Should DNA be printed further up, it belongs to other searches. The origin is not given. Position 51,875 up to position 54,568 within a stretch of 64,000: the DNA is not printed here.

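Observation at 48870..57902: A 9-kb locus of three giant ORFs without recognisable domains (1138, 797, 1011 aa) inserted between lspA and the ftsW-murG cell-wall operon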

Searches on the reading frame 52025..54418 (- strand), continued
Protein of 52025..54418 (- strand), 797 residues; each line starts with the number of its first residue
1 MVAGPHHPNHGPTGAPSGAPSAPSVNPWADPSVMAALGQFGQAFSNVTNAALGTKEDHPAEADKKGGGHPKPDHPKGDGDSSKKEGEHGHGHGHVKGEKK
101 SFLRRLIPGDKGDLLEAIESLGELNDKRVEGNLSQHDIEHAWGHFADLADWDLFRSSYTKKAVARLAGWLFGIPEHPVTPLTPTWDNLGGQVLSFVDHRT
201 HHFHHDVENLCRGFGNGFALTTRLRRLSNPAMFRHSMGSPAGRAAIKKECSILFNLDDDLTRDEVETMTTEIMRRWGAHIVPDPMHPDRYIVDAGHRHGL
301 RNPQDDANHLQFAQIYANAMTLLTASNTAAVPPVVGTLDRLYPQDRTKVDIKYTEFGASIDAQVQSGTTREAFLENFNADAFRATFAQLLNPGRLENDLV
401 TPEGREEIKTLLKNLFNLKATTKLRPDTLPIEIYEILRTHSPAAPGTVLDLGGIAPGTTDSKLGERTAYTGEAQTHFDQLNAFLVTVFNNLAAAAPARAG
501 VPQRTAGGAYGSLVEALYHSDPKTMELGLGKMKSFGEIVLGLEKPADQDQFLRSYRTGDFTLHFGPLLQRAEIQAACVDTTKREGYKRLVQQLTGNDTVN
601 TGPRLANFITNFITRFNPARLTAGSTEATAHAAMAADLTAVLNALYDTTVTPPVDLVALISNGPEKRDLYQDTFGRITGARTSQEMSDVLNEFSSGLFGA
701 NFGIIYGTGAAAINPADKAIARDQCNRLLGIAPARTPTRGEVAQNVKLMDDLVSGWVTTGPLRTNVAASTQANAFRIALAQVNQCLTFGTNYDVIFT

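Call 81: fold_search(model_id=the predicted structure, library=viral)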
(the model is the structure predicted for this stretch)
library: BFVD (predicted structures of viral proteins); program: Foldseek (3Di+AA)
matches with E <= 10: 135; with E <= 0.001: 0
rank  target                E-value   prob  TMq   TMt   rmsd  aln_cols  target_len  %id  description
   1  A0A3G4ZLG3            3.3e-02  0.18  0.07  0.08  48.9       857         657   10  Uncharacterized protein [Terrestrivirus sp.]
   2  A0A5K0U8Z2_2          4.3e-02  0.15  0.08  0.08  29.4       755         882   10  Uncharacterized protein [Yasminevirus sp. GU-2018]
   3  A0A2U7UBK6            1.8e-01  0.15  0.09  0.10  38.9       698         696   10  Uncharacterized protein [Pandoravirus neocaledonia]
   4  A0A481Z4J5            5.0e-01  0.08  0.09  0.10  36.7       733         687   10  Ankyrin repeat protein [Pithovirus LCPAC101]
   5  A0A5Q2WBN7            5.4e-01  0.05  0.08  0.07  53.4       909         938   10  (no name in the UniProt tables at hand)
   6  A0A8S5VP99            6.3e-01  0.09  0.09  0.08  36.7       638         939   10  (no name in the UniProt tables at hand)
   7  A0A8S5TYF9            6.7e-01  0.15  0.11  0.13  22.4       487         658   13  Tail tape measure protein [Siphoviridae sp. ctDsE1]
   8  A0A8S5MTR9            7.3e-01  0.06  0.08  0.06  60.1       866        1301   11  Tape measure protein [Siphoviridae sp. ct8Ri8]
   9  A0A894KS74            7.6e-01  0.15  0.06  0.17  17.6       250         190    7  p505 9R 2 [African swine fever virus]
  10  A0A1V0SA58            7.9e-01  0.08  0.11  0.12  26.7       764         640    9  Ankyrin repeat protein [Catovirus CTV1]
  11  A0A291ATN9            7.9e-01  0.07  0.08  0.11  51.3       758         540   10  F-box incomplete domain containing protein [Pandoravirus salinus]
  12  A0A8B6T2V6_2          9.2e-01  0.08  0.11  0.08  26.2       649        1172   12  Large tegument protein [Otarine gammaherpesvirus 4]
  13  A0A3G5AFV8            9.2e-01  0.04  0.08  0.09  48.4       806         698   10  J domain-containing protein [Hyperionvirus sp.]
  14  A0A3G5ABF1            9.5e-01  0.09  0.07  0.13  18.9       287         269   13  Sel1 repeat family protein [Hyperionvirus sp.]
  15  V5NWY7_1              1.0e+00  0.05  0.09  0.07  63.6       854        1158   11  F-UL-36 protein [Chelonid alphaherpesvirus 5]
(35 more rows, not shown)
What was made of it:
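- On Phage tape-measure proteins: BFVD tape-measure rows are at E 0.7-2 with TM <= 0.13 (call 81).
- Weak Foldseek rows to tape-measure proteins appear at E 0.7-2 (call 81).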

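Call 95: find_encoding_contigs(protein=P0018, flank=10000, max_places=3)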
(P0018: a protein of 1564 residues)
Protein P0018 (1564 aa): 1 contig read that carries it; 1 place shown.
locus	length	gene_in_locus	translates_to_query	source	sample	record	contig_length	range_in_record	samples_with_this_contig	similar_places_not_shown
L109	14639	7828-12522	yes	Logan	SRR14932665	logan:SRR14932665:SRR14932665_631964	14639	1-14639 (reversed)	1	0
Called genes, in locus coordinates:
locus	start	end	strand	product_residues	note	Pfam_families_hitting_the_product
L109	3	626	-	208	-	?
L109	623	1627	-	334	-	PF07136:DUF1385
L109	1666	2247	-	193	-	PF02578:Cu-oxidase_4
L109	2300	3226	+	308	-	PF04909:Amidohydro_2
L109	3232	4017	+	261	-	PF01145:Band_7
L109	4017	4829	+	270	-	PF08501:Shikimate_dh_N, PF01488:Shikimate_DH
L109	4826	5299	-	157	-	PF01252:Peptidase_A8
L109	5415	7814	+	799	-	-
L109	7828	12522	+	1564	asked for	-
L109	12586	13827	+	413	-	PF01098:FTSW_RODA_SPOVE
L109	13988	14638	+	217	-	?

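Call 96: find_encoding_contigs(protein=P0015, flank=10000, max_places=3)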
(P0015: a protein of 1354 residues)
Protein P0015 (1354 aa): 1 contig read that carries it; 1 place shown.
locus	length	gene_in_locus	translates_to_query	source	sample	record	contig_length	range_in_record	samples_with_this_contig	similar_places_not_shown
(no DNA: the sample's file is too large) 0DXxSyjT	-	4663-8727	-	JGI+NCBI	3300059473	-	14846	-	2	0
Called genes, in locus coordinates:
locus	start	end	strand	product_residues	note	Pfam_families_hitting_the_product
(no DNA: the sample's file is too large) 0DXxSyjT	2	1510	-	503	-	?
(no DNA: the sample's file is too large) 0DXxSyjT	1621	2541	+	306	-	PF04909:Amidohydro_2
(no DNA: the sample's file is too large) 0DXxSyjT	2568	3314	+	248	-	PF01145:Band_7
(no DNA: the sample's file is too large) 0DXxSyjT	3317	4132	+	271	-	PF08501:Shikimate_dh_N, PF02826:2-Hacid_dh_C (weak), PF01488:Shikimate_DH (weak)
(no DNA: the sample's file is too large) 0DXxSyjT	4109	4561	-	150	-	PF01252:Peptidase_A8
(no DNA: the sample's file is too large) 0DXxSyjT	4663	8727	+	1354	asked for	-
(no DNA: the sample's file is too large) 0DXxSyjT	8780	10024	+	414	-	PF01098:FTSW_RODA_SPOVE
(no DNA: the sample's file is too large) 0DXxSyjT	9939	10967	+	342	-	PF03033:Glyco_transf_28, PF04101:Glyco_tran_28_C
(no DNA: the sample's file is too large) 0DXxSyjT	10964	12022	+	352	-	PF13439:Glyco_transf_4 (weak), PF00534:Glycos_transf_1, PF13692:Glyco_trans_1_4, PF13524:Glyco_trans_1_2 (weak)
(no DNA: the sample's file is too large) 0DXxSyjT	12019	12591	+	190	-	-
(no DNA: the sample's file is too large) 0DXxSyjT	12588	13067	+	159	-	-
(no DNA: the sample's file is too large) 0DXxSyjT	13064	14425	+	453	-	PF00919:UPF0004, PF04055:Radical_SAM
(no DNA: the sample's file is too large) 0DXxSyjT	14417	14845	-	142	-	?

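Call 97: find_encoding_contigs(protein=P0012, flank=10000, max_places=2)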
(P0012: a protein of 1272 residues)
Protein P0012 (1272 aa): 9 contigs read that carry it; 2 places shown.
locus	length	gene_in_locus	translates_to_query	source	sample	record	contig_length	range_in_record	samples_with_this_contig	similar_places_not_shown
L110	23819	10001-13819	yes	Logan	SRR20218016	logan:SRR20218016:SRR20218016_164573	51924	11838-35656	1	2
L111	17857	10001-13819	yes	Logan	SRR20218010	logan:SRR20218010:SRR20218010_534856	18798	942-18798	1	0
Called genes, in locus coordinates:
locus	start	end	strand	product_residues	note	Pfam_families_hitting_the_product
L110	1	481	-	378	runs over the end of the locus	PF00438:S-AdoMet_synt_N, PF02772:S-AdoMet_synt_M, PF02773:S-AdoMet_synt_C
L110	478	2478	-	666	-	PF13439:Glyco_transf_4, PF13579:Glyco_trans_4_4, PF20706:GT4-conflict, PF00534:Glycos_transf_1, PF13692:Glyco_trans_1_4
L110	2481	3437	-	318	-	PF07136:DUF1385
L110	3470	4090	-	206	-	PF02578:Cu-oxidase_4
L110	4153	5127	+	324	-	PF04909:Amidohydro_2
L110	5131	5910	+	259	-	PF01145:Band_7, PF13421:Band_7_1 (weak)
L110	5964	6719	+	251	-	PF08501:Shikimate_dh_N, PF01408:GFO_IDH_MocA (faint), PF01488:Shikimate_DH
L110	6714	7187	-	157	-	PF01252:Peptidase_A8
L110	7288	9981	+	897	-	-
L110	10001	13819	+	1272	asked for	-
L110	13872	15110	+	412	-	PF01098:FTSW_RODA_SPOVE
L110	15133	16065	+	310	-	PF03033:Glyco_transf_28, PF04101:Glyco_tran_28_C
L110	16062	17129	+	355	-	PF00534:Glycos_transf_1, PF13692:Glyco_trans_1_4, PF13524:Glyco_trans_1_2 (weak)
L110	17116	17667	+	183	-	-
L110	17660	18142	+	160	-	-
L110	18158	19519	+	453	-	PF00919:UPF0004, PF04055:Radical_SAM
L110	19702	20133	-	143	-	-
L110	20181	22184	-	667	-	PF01411:tRNA-synt_2c, PF07973:tRNA_SAD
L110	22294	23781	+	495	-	-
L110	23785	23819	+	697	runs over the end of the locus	PF13196:DUF4012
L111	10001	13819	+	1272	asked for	-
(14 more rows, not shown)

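Call 98: find_encoding_contigs(protein=P0010, flank=10000, max_places=2)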
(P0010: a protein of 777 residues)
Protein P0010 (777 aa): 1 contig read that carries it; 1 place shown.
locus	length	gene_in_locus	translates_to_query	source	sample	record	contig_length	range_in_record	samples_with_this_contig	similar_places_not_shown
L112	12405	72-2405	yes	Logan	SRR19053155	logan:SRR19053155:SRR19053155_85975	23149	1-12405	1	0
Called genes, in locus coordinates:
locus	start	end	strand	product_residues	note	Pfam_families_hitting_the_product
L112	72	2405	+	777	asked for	-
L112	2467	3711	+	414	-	PF01098:FTSW_RODA_SPOVE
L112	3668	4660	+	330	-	PF03033:Glyco_transf_28, PF04101:Glyco_tran_28_C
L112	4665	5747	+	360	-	PF00534:Glycos_transf_1, PF13692:Glyco_trans_1_4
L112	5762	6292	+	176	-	-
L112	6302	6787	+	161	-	-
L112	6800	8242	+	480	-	PF00919:UPF0004, PF04055:Radical_SAM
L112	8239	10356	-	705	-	PF01411:tRNA-synt_2c, PF07973:tRNA_SAD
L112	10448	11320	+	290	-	-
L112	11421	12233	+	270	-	-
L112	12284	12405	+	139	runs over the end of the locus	-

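Call 99: find_encoding_contigs(protein=P0020, flank=10000, max_places=2)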
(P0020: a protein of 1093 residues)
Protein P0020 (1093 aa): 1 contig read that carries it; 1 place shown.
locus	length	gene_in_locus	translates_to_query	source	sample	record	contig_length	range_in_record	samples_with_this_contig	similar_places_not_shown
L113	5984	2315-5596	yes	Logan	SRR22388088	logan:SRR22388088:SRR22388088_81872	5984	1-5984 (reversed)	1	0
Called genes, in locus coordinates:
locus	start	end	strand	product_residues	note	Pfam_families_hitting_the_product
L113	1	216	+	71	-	?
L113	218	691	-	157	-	PF01252:Peptidase_A8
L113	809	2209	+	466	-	-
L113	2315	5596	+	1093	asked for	-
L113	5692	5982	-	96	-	?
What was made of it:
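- Five family members found independently of FtsW lie in the same slot (P0018, P0015, P0012, P0010, P0020) (calls 95-99).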

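Call 102: search_protein_families(library=pfam, proteins=[L109:5415-7814:+, L110:7288-9981:+, L113:809-2209:+], max_evalue=0.01)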
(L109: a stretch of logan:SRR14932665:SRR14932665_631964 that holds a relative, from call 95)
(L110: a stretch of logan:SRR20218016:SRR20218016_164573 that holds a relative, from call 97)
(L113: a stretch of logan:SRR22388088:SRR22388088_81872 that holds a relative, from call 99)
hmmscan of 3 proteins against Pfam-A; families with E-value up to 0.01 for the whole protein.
L109:5415-7814:+ (799 aa): 0 families

L110:7288-9981:+ (897 aa): 0 families

L113:809-2209:+ (466 aa): 0 families

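Call 105: search_solved_structures(query=A4, max_evalue=1)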
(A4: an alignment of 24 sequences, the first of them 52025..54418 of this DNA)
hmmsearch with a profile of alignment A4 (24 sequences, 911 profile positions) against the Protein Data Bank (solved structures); distinct sequences matched with E-value up to 1: 5.
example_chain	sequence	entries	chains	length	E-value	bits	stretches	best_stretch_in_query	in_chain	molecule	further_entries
8yl8_A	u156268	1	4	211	0.11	14.3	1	620-680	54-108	De novo protein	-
8yl4_A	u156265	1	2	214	0.12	14.2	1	620-680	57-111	De novo protein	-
6iws_A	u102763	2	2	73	0.14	14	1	689-756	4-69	DnaJ homolog subfamily A member 3, mitochondrial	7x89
1tjf_A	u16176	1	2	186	0.41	12.4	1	570-661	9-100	Adenylyl cyclase-associated protein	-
7xp9_A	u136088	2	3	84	0.45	12.3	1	346-396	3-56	RxLR effector protein Avr-vnt11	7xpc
